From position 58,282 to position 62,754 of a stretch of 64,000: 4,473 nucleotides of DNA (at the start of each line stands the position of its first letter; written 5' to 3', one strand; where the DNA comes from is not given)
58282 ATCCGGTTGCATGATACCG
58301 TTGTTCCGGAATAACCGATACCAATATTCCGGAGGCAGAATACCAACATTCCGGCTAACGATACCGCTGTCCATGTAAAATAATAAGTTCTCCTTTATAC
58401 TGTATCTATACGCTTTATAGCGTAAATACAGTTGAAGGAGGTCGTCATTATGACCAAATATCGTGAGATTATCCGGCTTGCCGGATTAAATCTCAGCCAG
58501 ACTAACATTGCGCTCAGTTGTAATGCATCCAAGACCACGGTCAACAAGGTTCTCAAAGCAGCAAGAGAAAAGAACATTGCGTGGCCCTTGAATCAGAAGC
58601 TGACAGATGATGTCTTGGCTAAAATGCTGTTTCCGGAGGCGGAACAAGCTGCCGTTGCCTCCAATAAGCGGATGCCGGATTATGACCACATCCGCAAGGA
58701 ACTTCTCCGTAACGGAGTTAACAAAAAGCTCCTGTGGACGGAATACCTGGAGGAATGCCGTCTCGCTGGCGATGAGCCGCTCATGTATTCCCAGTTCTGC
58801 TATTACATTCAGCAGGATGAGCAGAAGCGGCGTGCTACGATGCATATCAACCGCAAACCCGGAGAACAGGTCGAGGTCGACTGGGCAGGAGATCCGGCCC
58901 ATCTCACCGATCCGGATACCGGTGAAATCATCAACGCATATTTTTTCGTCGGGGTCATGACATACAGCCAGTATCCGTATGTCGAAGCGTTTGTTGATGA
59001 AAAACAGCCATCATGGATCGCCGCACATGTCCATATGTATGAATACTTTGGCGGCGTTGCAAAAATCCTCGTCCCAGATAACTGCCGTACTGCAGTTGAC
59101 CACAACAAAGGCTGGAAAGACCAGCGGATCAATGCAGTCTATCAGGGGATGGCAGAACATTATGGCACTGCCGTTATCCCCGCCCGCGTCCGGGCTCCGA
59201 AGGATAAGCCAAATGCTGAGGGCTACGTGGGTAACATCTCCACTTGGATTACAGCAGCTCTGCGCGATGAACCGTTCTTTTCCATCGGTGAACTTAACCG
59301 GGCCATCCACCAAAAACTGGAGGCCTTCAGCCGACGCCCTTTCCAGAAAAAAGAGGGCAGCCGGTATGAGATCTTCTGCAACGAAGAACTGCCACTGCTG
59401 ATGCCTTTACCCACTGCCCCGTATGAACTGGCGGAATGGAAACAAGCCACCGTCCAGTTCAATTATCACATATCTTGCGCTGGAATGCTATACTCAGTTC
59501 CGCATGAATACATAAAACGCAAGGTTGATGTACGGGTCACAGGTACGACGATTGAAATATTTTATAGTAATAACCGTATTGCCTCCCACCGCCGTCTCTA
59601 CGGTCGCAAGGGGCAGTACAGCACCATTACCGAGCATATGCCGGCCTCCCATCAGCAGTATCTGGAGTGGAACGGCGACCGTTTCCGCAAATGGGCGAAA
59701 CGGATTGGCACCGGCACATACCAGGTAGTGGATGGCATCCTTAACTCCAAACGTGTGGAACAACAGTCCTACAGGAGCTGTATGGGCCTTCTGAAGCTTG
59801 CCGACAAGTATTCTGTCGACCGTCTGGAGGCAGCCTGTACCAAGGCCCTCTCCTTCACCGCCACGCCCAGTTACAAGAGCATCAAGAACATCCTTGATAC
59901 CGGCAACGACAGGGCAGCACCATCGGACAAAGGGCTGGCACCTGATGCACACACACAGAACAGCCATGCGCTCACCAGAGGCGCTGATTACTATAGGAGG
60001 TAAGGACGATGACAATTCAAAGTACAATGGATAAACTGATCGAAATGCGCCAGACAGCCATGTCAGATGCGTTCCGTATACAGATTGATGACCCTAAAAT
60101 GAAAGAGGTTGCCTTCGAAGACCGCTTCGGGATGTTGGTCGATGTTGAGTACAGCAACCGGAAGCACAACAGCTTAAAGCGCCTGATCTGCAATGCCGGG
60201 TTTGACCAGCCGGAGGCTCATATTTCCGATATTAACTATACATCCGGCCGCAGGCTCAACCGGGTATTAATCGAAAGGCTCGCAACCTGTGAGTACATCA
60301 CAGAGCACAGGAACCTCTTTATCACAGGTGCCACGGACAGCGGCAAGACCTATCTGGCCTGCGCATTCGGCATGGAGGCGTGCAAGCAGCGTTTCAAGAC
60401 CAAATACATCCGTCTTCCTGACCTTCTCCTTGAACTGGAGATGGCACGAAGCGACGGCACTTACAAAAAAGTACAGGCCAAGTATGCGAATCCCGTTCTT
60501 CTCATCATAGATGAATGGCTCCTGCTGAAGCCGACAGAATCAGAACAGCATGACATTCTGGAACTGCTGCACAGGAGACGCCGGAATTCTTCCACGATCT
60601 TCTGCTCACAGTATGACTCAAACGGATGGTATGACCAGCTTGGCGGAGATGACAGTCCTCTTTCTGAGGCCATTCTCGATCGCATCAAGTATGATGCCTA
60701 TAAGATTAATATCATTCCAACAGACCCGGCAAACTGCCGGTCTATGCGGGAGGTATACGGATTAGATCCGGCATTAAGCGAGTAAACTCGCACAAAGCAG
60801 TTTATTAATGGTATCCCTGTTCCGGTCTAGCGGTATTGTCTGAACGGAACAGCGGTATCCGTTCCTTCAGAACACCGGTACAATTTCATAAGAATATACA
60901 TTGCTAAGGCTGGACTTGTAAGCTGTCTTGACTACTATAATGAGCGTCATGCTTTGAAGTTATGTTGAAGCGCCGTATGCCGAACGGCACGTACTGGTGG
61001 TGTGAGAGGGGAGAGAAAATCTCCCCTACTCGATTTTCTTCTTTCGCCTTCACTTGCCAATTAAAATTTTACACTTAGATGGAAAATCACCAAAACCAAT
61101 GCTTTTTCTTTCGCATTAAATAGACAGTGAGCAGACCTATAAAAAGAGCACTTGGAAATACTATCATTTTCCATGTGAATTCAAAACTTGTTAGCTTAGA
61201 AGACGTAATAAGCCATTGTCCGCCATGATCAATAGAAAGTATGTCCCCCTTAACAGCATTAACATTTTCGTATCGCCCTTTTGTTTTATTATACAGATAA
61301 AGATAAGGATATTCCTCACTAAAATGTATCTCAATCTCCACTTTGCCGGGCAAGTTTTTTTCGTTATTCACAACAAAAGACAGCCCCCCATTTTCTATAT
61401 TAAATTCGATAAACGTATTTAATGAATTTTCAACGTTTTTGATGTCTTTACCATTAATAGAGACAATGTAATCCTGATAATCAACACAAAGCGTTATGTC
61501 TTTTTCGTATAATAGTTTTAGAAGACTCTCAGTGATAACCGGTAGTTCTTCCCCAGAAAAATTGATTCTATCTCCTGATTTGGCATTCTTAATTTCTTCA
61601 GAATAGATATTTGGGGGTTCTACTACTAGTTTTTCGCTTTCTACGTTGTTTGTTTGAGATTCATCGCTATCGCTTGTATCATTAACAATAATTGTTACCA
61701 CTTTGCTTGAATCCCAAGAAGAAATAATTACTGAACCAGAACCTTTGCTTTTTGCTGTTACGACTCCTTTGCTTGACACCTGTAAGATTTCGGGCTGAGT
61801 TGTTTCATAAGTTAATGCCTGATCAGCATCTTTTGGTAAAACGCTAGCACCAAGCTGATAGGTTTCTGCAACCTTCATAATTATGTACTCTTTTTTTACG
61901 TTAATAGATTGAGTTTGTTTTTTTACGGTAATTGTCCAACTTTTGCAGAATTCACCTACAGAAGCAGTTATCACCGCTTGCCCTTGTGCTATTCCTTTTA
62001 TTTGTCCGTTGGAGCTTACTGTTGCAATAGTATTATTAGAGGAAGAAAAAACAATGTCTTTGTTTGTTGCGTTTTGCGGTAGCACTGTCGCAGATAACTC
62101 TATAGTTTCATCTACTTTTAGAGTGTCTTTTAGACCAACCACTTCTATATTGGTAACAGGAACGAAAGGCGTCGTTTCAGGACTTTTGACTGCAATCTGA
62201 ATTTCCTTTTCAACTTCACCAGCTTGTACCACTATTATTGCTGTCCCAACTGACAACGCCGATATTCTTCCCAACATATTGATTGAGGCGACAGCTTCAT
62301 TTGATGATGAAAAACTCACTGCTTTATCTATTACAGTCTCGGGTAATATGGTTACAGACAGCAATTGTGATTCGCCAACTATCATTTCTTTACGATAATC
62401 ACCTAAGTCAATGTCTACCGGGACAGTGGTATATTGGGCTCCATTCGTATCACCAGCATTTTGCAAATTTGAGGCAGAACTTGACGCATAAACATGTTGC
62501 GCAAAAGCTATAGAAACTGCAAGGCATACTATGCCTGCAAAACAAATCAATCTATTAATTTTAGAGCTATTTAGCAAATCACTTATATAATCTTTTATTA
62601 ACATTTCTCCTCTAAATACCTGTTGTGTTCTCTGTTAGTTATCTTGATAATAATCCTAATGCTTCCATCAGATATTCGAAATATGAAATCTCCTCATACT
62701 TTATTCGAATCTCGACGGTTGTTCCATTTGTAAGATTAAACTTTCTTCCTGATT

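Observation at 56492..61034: Nested mobile elements: an IS21 element inserted into domain IV of an endonuclease-less group II intron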

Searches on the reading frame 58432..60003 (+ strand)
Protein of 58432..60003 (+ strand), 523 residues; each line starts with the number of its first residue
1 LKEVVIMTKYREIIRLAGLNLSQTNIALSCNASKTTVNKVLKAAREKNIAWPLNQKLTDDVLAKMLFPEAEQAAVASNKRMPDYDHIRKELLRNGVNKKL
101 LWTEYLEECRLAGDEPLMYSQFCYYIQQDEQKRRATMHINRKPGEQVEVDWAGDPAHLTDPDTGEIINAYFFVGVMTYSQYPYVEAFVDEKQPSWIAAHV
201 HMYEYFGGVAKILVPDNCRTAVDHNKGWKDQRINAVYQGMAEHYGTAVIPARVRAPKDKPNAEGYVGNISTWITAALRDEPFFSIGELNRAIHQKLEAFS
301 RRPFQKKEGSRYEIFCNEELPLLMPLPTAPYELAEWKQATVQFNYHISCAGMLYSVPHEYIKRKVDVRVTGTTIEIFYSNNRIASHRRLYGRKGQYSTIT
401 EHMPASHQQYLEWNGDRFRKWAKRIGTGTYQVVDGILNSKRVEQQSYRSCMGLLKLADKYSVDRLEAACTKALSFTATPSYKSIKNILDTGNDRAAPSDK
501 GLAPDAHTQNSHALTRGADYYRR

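Call 8: search_protein_families(library=pfam, proteins=[window:58432-60003:+], max_evalue=0.01)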
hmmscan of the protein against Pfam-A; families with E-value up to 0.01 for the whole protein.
window:58432-60003:+ (523 aa): 1 family
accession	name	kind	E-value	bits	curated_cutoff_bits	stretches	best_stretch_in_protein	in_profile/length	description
PF22483.2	Mu-transpos_C_2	-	4.2e-21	74.9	27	1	326-395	1-70/73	Mu transposase, C-terminal domain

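Call 18: find_encoding_contigs(protein=window:58450-60003:+, flank=1500, max_places=10)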
Protein window:58450-60003:+ (517 aa): 2 contigs read that carry it; 1 place shown.
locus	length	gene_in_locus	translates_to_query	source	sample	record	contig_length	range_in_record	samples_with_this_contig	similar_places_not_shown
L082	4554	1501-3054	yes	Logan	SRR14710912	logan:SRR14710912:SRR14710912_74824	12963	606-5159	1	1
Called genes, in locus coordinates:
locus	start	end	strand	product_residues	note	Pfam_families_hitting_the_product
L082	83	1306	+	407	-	PF00078:RVT_1, PF08388:GIIM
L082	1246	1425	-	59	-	-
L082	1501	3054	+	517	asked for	PF22483:Mu-transpos_C_2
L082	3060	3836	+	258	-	PF01695:IstB_IS21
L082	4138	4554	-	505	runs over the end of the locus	PF02368:Big_2, PF26918:Ig_Eae (faint), PF02368:Big_2, PF22359:Big-like (weak)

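Call 21: find_related_loci(query=window:58450-60003:+, collection=metagenome_contigs, flank=1800)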
Query window:58450-60003:+ (517 aa) in metagenome_contigs; peptide patterns used: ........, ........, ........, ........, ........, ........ (x = any residue, [..] = any of these).
600 stretches matched a pattern (row limit reached: there are more); 590 encode a relative of the query (tblastn E <= 1e-3); the best 80 are kept; 80 distinct loci.
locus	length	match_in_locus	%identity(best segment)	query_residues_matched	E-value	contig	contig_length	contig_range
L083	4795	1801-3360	97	1-517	0e+0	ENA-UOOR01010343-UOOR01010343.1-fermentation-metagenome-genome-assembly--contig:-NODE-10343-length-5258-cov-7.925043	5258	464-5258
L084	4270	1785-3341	86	1-517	0e+0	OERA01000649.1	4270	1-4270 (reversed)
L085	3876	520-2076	85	1-517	0e+0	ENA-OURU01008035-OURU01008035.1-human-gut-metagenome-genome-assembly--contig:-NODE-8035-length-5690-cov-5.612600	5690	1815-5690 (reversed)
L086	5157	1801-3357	85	1-517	0e+0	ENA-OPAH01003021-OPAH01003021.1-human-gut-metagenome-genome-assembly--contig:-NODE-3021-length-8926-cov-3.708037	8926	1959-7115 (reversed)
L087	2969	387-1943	86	1-517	0e+0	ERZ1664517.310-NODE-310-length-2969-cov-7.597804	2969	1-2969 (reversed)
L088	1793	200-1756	87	1-517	0e+0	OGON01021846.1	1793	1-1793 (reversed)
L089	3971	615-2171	85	1-517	0e+0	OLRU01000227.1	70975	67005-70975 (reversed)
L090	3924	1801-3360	85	1-517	0e+0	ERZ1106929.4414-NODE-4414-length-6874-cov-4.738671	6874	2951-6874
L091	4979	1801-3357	85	1-517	0e+0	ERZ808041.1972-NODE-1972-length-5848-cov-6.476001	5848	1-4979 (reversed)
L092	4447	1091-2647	85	1-517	0e+0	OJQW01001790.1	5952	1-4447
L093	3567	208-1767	84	1-517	0e+0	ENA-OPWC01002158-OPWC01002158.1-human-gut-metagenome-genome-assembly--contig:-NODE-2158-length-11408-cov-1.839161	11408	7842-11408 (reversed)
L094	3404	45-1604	83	1-517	0e+0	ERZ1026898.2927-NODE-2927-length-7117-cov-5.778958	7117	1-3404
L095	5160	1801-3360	83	1-517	0e+0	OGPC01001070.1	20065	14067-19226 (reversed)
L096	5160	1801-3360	83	1-517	0e+0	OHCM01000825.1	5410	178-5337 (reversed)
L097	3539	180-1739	83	1-517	0e+0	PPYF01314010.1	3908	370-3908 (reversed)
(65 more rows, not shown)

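Call 25: search_protein_families(library=ncbifam, proteins=[window:58450-60003:+], max_evalue=0.01)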
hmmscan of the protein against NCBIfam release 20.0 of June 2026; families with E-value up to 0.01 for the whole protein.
window:58450-60003:+ (517 aa): 3 families
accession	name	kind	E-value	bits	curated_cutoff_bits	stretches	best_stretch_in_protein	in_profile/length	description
NF033546.1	transpos_IS21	equivalog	5.2e-63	213.3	160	1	12-322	6-294/294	IS21 family transposase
NF038385.1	IS66_access_TnpA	equivalog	2.3e-07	30.6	150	1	14-76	16-78/190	IS66-like element accessory protein TnpA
NF033577.2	transpos_IS481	equivalog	1.9e-06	27.6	224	1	7-291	5-264/284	IS481 family transposase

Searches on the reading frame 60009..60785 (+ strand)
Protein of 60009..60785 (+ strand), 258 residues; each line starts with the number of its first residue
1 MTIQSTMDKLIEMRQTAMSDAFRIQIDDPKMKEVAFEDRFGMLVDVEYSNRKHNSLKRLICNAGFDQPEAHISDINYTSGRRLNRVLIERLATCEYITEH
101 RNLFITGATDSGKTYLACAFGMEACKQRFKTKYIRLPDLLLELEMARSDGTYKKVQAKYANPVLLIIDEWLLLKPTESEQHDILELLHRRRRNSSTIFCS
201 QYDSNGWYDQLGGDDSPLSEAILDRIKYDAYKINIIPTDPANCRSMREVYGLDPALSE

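Call 8: search_protein_families(library=pfam, proteins=[window:60009-60785:+], max_evalue=0.01)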
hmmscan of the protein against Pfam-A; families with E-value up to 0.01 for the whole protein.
window:60009-60785:+ (258 aa): 6 families
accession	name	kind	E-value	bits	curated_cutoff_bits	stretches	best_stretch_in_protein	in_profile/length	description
PF01695.23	IstB_IS21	-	9.8e-44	150.1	24.1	1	12-235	5-225/238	IstB-like ATP binding protein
PF02562.22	PhoH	-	0.00058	19.9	27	1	93-164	12-84/205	PhoH-like protein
PF00308.24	Bac_DnaA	-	0.00088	19.9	23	1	100-196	34-132/162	Bacterial DnaA ATPAse domain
PF13173.12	AAA_14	-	0.0019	18.6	27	1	100-170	2-71/129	AAA domain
PF13401.12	AAA_22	-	0.0036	18.1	27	0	100-138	5-43/130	AAA domain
PF20720.3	nSTAND3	-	0.0082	16.3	27.2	0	95-135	12-52/155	Novel STAND NTPase 3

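Call 25: search_protein_families(library=ncbifam, proteins=[window:60009-60785:+], max_evalue=0.01)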
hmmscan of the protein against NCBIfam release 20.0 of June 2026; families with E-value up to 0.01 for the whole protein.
window:60009-60785:+ (258 aa): 11 families
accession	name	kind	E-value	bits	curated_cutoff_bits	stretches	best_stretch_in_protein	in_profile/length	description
NF038214.1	IS21_help_AAA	equivalog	1.8e-52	178.4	200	1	12-235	3-223/232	IS21-like element helper ATPase IstB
NF006616.1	PRK09183.1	subfamily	2.5e-24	86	300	1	18-235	19-235/253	IS21-like element helper ATPase IstB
NF005098.0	PRK06526.1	subfamily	3.7e-14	52.8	296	1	20-233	30-240/266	transposase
NF006505.0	PRK08939.1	equivalog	2.8e-09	36.7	228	1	68-235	122-298/306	primosomal protein DnaI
NF006038.0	PRK08181.1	subfamily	1.6e-08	34.2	317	1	43-231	50-236/271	transposase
NF005304.0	PRK06835.1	equivalog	7e-06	25.4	215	1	97-202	180-288/330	ATP-binding protein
NF001154.0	PRK00149.3-3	equivalog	1.4e-05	24.3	410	1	99-200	149-255/462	chromosomal replication initiator protein DnaA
TIGR00362.1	DnaA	equivalog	6.1e-05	22.3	343.9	1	99-196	136-235/437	chromosomal replication initiator protein DnaA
TIGR03420.1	DnaA_homol_Hda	equivalog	8.4e-05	22.2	194.8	1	76-197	16-126/226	DnaA regulatory inactivator Hda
NF005992.0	PRK08116.1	subfamily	0.0001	21.6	189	1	100-200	114-218/269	hypothetical protein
NF009043.0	PRK12377.1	subfamily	0.00081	19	389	1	93-228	94-224/248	ATP-binding protein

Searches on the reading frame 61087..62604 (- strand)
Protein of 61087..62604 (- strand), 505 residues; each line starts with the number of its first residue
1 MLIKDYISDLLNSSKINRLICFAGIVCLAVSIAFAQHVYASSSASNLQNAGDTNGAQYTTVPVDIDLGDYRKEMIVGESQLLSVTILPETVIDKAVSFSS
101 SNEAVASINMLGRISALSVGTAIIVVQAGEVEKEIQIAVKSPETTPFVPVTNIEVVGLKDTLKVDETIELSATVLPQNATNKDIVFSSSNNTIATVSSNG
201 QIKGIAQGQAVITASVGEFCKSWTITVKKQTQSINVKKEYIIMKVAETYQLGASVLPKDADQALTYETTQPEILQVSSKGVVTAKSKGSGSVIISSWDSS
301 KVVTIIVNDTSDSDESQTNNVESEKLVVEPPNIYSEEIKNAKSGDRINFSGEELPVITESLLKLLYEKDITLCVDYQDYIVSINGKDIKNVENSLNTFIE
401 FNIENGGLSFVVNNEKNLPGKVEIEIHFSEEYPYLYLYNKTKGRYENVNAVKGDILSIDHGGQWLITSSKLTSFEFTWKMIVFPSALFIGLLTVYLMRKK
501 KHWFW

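Call 31: find_encoding_contigs(protein=window:61087-62604:-, flank=6500, max_places=10)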
Protein window:61087-62604:- (505 aa): 1 contig read that carries it; 1 place shown.
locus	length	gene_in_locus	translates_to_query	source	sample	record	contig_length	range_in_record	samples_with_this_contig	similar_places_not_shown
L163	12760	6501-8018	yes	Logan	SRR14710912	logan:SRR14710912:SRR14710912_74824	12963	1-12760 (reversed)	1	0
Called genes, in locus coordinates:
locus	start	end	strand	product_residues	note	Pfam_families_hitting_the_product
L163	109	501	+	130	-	-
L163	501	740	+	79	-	-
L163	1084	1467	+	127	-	-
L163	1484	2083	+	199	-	-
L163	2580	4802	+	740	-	PF03412:Peptidase_C39, PF00664:ABC_membrane, PF00005:ABC_tran, PF02463:SMC_N (weak)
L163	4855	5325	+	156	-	-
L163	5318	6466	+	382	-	PF25997:BSH_YhbJ (faint), PF26002:Beta-barrel_AprE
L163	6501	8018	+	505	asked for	PF02368:Big_2, PF26918:Ig_Eae (faint), PF02368:Big_2, PF22359:Big-like (weak)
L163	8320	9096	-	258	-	PF01695:IstB_IS21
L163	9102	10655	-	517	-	PF22483:Mu-transpos_C_2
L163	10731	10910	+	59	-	-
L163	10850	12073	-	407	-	PF00078:RVT_1, PF08388:GIIM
